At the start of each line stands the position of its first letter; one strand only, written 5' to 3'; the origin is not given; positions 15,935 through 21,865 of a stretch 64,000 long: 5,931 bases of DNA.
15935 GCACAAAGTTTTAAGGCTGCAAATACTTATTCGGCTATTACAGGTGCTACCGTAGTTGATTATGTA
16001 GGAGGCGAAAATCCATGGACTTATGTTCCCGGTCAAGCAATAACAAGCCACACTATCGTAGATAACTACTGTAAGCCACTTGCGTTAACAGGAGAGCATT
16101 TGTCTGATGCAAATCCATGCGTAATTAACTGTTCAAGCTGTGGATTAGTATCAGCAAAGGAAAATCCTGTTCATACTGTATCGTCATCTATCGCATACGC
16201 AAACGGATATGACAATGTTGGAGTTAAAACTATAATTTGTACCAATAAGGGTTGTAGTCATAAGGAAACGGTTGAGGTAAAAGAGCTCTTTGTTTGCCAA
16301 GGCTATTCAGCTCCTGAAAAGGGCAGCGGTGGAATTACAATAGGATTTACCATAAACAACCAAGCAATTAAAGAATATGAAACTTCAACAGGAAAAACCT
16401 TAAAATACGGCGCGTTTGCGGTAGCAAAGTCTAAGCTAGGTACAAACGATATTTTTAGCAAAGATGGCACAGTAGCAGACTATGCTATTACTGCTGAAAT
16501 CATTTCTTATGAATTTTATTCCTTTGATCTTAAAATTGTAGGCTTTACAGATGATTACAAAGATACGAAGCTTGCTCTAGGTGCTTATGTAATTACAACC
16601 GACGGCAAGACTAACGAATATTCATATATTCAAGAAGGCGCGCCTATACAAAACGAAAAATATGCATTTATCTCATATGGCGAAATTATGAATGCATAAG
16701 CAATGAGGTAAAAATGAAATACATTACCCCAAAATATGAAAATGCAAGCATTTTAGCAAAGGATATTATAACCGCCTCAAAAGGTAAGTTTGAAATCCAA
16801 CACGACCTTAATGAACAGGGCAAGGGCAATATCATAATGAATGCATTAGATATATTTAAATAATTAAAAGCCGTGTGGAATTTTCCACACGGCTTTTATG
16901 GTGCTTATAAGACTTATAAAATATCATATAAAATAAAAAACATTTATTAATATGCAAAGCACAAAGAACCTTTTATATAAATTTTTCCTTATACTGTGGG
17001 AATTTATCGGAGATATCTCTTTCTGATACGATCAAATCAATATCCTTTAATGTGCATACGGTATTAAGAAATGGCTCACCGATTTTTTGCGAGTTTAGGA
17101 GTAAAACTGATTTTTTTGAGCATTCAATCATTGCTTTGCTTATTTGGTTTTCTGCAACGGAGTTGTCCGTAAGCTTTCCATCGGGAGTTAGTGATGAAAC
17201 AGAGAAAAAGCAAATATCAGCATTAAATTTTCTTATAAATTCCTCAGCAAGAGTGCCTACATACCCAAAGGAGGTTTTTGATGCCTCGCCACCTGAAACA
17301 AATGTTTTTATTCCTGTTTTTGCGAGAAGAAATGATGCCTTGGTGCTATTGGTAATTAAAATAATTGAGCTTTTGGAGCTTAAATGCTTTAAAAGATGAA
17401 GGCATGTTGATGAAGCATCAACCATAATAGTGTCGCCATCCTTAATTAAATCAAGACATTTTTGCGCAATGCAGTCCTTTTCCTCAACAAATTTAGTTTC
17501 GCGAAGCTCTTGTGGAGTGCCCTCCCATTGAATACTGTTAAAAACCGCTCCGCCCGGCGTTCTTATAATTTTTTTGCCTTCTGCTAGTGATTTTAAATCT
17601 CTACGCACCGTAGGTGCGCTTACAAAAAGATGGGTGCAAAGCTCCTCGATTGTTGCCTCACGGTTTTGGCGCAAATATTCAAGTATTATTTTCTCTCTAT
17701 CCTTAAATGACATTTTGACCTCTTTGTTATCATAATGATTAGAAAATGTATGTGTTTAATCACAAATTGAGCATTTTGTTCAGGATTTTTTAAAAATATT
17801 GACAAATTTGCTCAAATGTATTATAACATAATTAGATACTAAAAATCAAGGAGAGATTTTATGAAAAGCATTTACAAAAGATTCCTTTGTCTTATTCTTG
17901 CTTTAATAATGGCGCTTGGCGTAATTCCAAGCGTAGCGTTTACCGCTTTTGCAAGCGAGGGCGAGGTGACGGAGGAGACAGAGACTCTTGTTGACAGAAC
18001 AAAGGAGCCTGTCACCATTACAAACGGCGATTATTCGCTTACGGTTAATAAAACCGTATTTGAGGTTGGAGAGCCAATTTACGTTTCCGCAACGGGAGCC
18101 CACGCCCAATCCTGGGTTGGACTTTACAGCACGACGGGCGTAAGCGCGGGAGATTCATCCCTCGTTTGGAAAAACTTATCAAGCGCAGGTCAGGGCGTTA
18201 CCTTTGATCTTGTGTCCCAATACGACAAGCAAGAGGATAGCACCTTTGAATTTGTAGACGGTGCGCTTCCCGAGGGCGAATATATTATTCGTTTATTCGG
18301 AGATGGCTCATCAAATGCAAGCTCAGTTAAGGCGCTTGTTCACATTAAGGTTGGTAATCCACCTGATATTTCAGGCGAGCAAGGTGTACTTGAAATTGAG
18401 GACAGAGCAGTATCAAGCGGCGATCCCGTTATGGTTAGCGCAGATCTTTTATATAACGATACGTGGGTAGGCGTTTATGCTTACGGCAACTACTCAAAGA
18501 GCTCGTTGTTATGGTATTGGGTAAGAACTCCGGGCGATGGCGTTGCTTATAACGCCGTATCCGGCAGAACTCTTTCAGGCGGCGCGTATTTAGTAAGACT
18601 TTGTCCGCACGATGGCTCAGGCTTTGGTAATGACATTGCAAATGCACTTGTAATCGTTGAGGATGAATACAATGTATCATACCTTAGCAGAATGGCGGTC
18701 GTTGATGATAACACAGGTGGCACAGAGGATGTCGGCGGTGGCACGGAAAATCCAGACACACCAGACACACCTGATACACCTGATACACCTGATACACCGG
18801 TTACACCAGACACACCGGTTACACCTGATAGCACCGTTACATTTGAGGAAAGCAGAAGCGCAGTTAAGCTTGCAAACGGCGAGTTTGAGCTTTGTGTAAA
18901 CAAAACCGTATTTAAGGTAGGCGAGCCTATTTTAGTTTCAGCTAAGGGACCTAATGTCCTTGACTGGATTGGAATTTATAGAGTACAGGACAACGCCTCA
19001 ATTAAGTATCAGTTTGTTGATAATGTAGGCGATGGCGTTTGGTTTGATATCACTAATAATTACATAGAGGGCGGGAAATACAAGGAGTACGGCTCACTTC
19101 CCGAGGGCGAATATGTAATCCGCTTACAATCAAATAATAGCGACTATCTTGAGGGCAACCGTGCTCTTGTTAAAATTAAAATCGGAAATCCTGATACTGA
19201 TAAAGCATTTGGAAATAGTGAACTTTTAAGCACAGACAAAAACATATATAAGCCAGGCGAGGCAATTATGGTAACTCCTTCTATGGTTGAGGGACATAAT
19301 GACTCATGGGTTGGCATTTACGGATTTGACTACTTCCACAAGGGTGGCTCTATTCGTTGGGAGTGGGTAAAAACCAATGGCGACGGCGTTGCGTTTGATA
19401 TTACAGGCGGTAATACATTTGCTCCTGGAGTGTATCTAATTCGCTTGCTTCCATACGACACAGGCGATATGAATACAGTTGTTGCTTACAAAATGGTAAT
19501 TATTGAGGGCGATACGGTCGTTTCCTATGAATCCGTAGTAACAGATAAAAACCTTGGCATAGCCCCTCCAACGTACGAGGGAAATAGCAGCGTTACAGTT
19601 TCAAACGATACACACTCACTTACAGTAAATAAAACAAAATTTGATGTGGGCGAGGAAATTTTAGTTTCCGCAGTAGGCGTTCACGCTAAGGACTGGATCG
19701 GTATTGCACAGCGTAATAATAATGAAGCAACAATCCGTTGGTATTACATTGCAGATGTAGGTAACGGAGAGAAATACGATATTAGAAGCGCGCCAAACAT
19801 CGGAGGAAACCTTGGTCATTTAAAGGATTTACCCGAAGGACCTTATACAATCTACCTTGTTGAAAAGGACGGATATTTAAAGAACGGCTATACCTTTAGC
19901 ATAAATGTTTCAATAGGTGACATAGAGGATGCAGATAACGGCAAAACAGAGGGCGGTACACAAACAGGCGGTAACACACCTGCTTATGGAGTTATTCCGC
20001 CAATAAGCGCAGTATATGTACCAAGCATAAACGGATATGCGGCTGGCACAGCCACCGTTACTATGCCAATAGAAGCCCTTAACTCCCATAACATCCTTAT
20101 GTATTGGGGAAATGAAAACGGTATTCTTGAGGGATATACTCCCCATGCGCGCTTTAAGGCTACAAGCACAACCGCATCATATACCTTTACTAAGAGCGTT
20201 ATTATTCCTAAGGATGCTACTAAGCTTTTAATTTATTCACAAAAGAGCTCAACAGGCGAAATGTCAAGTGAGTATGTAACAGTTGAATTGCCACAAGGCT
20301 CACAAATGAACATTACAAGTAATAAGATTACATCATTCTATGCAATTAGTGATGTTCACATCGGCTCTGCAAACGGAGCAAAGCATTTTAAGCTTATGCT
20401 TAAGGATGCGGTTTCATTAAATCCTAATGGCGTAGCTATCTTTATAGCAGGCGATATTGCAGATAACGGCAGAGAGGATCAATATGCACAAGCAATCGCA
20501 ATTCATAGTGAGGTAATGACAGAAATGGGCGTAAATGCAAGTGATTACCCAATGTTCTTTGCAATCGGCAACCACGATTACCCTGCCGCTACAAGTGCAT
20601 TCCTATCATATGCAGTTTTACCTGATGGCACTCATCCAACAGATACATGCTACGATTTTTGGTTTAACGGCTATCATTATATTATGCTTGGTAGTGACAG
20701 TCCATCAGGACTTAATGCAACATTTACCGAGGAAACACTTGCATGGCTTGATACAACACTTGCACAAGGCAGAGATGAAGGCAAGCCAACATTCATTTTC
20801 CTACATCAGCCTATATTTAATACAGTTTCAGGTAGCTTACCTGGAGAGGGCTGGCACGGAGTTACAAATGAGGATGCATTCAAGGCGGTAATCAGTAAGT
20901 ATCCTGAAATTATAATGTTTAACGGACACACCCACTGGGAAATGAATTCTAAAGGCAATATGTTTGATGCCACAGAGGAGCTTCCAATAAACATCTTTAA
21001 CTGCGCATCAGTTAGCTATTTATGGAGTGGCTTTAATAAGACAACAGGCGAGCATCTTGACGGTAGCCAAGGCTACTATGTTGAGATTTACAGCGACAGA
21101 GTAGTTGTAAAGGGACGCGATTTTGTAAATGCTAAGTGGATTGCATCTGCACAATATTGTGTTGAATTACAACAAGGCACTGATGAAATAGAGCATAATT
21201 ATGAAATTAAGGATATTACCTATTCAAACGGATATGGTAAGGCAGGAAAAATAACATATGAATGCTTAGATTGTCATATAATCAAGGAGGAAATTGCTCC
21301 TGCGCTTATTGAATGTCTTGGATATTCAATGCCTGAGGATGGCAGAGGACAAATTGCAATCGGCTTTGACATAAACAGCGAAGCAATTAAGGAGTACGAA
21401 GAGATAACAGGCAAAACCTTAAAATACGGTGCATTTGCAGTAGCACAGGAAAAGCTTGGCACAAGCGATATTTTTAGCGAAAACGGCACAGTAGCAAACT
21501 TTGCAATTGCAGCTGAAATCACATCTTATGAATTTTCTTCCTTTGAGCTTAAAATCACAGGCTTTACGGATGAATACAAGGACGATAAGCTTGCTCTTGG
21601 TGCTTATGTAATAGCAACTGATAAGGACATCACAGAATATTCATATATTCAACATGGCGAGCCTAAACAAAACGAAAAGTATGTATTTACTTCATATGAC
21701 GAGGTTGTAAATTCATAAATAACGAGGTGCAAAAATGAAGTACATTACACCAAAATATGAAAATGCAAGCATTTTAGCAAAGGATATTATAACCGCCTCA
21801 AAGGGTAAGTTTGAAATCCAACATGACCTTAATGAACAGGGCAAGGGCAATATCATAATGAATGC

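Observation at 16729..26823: Near-identical DNA tracts shared between cassettes point to gene conversion among surface-protein genes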

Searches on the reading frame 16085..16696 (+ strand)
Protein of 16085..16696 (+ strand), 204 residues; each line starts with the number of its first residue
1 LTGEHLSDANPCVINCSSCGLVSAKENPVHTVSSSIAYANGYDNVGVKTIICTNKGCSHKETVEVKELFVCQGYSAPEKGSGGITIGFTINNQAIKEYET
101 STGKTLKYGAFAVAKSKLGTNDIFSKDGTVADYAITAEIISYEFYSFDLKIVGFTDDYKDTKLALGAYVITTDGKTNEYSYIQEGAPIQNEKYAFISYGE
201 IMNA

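Call 58: predict_structure(alignment_id=A4)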
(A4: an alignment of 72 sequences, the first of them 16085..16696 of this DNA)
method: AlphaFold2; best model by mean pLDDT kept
length: 204 residues; sequences in the alignment: 72
mean_pLDDT: 90.7   pTM: 0.83
mean pLDDT of the five models: 90.7, 90.1, 89.7, 89.7, 89.6
residues with pLDDT >= 90: 151; 70-90: 42; 50-70: 9; < 50: 2
segments of 3 or more residues with pLDDT < 50: none
pLDDT, mean of each block of 10 residues (from residue 1): 57 75 78 96 98 89 98 88 93 97 96 96 95 94 89 93 97 96 94 95 89
secondary structure, 60 per line:
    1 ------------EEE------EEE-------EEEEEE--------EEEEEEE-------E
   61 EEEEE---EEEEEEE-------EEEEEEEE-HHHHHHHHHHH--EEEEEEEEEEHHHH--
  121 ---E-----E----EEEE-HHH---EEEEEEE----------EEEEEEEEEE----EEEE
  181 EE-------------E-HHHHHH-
elements in order: E13-15 E22-24 E32-37 E46-52 E60-65 E69-75 E83-90 H92-102 E105-114 H115-118 E135-138 E146-152 E163-172 E177-182 H198-203

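Call 60: fold_search(model_id=the predicted structure, library=pdb)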
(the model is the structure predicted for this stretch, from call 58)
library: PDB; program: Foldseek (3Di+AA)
matches with E <= 10: 1083; with E <= 0.001: 2
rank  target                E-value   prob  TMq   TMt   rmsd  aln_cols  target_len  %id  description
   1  4fxt_K                9.0e-04  0.99  0.33  0.34  10.9       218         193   10  Crystal structure of a DUF3823 family protein (BACOVA_02663) from Bacteroides ovatus ATCC 8483 at 2.77 A resolution (released 2012-07-25)
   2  4fxt_M                9.5e-04  0.98  0.33  0.34  12.1       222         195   11  Crystal structure of a DUF3823 family protein (BACOVA_02663) from Bacteroides ovatus ATCC 8483 at 2.77 A resolution (released 2012-07-25)
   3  4fxt_A                1.8e-03  0.96  0.30  0.32  13.3       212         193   11  Crystal structure of a DUF3823 family protein (BACOVA_02663) from Bacteroides ovatus ATCC 8483 at 2.77 A resolution (released 2012-07-25)
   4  4fxt_F                1.8e-03  0.96  0.31  0.32  12.5       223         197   10  Crystal structure of a DUF3823 family protein (BACOVA_02663) from Bacteroides ovatus ATCC 8483 at 2.77 A resolution (released 2012-07-25)
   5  4fxt_C                2.0e-03  0.96  0.31  0.33  11.0       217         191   10  Crystal structure of a DUF3823 family protein (BACOVA_02663) from Bacteroides ovatus ATCC 8483 at 2.77 A resolution (released 2012-07-25)
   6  4fxt_E                2.2e-03  0.98  0.31  0.31   8.9       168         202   12  Crystal structure of a DUF3823 family protein (BACOVA_02663) from Bacteroides ovatus ATCC 8483 at 2.77 A resolution (released 2012-07-25)
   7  4fxt_D                2.2e-03  0.96  0.32  0.34  10.9       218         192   10  Crystal structure of a DUF3823 family protein (BACOVA_02663) from Bacteroides ovatus ATCC 8483 at 2.77 A resolution (released 2012-07-25)
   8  4fxt_I                2.3e-03  0.98  0.31  0.33   8.9       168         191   12  Crystal structure of a DUF3823 family protein (BACOVA_02663) from Bacteroides ovatus ATCC 8483 at 2.77 A resolution (released 2012-07-25)
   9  4fxt_G                4.1e-03  0.97  0.31  0.32   9.1       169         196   13  Crystal structure of a DUF3823 family protein (BACOVA_02663) from Bacteroides ovatus ATCC 8483 at 2.77 A resolution (released 2012-07-25)
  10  4fxt_N                4.1e-03  0.96  0.31  0.33   8.8       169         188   14  Crystal structure of a DUF3823 family protein (BACOVA_02663) from Bacteroides ovatus ATCC 8483 at 2.77 A resolution (released 2012-07-25)
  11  4fxt_J                8.9e-03  0.92  0.31  0.32   9.1       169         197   13  Crystal structure of a DUF3823 family protein (BACOVA_02663) from Bacteroides ovatus ATCC 8483 at 2.77 A resolution (released 2012-07-25)
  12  9e2t_B                2.1e-02  0.69  0.27  0.27  11.8       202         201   10  Structure of a de novo designed interleukin-21 mimetic complex with IL-21R and IL-2Rg (released 2025-09-24)
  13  5myb_B                2.5e-02  0.69  0.27  0.28  13.4       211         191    8  Homodimerization of Tie2 Fibronectin-like domains 2 and 3 in space group P21 (released 2017-04-26)
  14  7qf7_A                3.7e-02  0.87  0.26  0.38   9.6       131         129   10  Orthorhombic crystal structure of PTG CBM21 in complex with beta-cyclodextrin (released 2022-11-02)
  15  7s0q_A                3.9e-02  0.98  0.36  0.15   5.3       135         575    6  Head region of a complex of IGF-I with the ectodomain of a hybrid insulin receptor / type 1 insulin-like growth factor (released 2022-07-06)
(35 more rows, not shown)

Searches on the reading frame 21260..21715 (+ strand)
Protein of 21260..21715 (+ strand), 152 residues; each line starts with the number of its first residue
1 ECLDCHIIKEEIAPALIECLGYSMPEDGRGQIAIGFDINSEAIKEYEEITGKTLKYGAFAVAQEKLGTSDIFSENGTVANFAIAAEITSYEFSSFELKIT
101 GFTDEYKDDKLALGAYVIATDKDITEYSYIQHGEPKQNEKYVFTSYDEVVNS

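Call 7: search_protein_families(library=ncbifam, proteins=[window:21260-21715:+], max_evalue=1)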
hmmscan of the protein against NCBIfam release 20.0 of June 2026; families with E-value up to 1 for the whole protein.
window:21260-21715:+ (152 aa): 0 families

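Call 9: search_protein_families(library=pfam, proteins=[window:21260-21715:+], max_evalue=5)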
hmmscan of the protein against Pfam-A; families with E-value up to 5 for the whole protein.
window:21260-21715:+ (152 aa): 1 family
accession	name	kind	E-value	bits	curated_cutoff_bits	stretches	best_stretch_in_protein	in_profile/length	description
PF03924.19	CHASE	-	0.075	13.2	25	1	22-42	69-88/189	CHASE domain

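Call 12: find_homologous_proteins(query=window:21260-21715:+)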
Query window:21260-21715:+ (152 aa): 20 proteins with E <= 0.001 among 46 candidates.
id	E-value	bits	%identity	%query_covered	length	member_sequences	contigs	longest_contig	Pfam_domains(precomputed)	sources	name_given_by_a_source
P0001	1.6e-66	241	80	93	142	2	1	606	-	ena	-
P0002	7.2e-57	210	70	93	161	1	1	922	-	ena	-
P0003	2.6e-54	201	63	99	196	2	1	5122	-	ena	-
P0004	2.8e-53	198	62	99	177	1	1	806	-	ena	-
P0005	3.7e-53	198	63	99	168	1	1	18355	-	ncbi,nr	ncbi:MAG: hypothetical protein J6D23_04730, partial [Clostridia bacterium]|nr:hypothetical protein [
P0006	1.4e-52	196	60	99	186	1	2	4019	-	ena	-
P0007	1.5e-52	196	62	100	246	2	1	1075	-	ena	-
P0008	4.1e-50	188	60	97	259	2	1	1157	-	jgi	jgi:hypothetical protein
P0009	3.6e-49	185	58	99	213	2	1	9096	-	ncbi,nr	ncbi:MAG: hypothetical protein J6D23_01390 [Clostridia bacterium]|nr:hypothetical protein [Clostridi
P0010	9.7e-48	180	64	90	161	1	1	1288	-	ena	-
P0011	1.2e-46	177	64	97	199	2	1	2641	-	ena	-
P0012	1.2e-46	176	60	93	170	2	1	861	-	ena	-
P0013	4.6e-45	171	62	91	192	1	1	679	PF01783.30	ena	-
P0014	1.0e-44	170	55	95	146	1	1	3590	-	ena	-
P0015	3.1e-38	149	66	72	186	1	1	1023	PF00318.26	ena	-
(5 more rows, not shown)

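Call 20: search_protein_representatives(alignment_id=A1)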
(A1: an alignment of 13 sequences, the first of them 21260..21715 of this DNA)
Query: 13 sequences, 165 profile positions. Proteins with E-value up to 0.001 (for the whole library): 1233; up to 1e-10: 588; up to 1e-30: 236. The best 150 are listed.
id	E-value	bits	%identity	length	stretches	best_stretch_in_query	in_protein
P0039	2.8e-77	274.2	-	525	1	2-164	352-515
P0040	4.8e-76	270.1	-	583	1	2-165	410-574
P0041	1.4e-74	265.4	-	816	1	2-164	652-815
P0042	2.5e-74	264.6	-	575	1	2-164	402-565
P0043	2.7e-74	264.4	-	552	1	2-164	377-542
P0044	3.2e-74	264.2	-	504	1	2-164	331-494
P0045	4.9e-74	263.6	-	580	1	1-164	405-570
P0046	5.2e-74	263.5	-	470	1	1-165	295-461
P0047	6.8e-71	253.4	-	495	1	2-164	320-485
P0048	1.1e-70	252.8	-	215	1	2-165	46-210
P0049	2.4e-70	251.6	-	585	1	2-165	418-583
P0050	3.4e-70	251.1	-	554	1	1-164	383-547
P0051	6.1e-70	250.3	-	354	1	1-165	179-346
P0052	1.4e-69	249.1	-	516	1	2-165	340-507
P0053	1.5e-69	249.0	-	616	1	1-164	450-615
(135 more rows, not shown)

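Call 29: predict_structure(alignment_id=A1)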
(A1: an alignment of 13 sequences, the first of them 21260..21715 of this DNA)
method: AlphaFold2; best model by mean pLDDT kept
length: 152 residues; sequences in the alignment: 13
mean_pLDDT: 59.4   pTM: 0.50
mean pLDDT of the five models: 59.4, 57.2, 53.8, 52.4, 50.7
residues with pLDDT >= 90: 0; 70-90: 41; 50-70: 77; < 50: 34
segments of 3 or more residues with pLDDT < 50: 1-10, 130-152
pLDDT, mean of each block of 10 residues (from residue 1): 41 66 61 72 78 75 62 67 69 65 55 69 55 32 30 29
secondary structure, 60 per line:
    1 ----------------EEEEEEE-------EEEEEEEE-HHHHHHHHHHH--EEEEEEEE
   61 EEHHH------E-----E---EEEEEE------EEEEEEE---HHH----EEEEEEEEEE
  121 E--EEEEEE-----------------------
elements in order: E17-23 E31-38 H40-50 E53-62 E82-87 E94-100 E111-121 E124-129

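Call 47: search_solved_structures(query=A1, max_evalue=10)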
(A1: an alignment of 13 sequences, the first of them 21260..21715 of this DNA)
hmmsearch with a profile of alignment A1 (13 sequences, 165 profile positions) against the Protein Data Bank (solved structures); distinct sequences matched with E-value up to 10: 5.
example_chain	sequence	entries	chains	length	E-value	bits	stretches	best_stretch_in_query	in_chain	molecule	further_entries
4lnq_A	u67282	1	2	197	0.075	15.8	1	55-94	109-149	Interferon-activable protein 202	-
4l5r_C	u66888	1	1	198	0.076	15.8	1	55-94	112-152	Interferon-activable protein 202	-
4l5q_A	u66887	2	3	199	0.076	15.7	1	55-94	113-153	Interferon-activable protein 202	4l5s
4jbj_A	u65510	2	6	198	0.077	15.7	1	55-94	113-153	Interferon-activable protein 202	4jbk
7vbo_A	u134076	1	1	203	0.39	13.4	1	100-154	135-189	Alginate lyase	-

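Call 48: find_homologous_proteins(query=A1, max_evalue=0.00001)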
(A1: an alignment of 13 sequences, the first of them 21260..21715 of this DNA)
Query A1 (13 sequences) (152 aa, profile of the alignment): 132 proteins with E <= 0.00001 among 6928 candidates; the best 120 are listed.
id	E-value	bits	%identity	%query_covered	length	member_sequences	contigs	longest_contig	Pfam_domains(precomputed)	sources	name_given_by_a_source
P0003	1.4e-81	290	63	99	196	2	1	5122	-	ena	-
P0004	3.1e-80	285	62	99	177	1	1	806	-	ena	-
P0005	3.2e-79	282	63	99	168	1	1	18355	-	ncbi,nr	ncbi:MAG: hypothetical protein J6D23_04730, partial [Clostridia bacterium]|nr:hypothetical protein [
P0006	7.3e-79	281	60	99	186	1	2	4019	-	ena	-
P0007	1.5e-78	280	62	100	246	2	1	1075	-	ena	-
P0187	1.0e-77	277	59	100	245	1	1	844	-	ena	-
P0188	1.7e-77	277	64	98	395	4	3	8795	PF13306.13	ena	-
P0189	2.0e-77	276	64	99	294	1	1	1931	-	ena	-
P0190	2.5e-77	276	63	100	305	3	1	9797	-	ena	-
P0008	6.4e-76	271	60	97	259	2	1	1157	-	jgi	jgi:hypothetical protein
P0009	8.8e-75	268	58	99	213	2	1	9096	-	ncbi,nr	ncbi:MAG: hypothetical protein J6D23_01390 [Clostridia bacterium]|nr:hypothetical protein [Clostridi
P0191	9.4e-75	268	59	97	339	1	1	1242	PF13306.13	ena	-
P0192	2.4e-74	266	64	91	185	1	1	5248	-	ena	-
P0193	7.4e-74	265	61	97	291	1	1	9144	-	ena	-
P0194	1.2e-71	258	66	92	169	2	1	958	-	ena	-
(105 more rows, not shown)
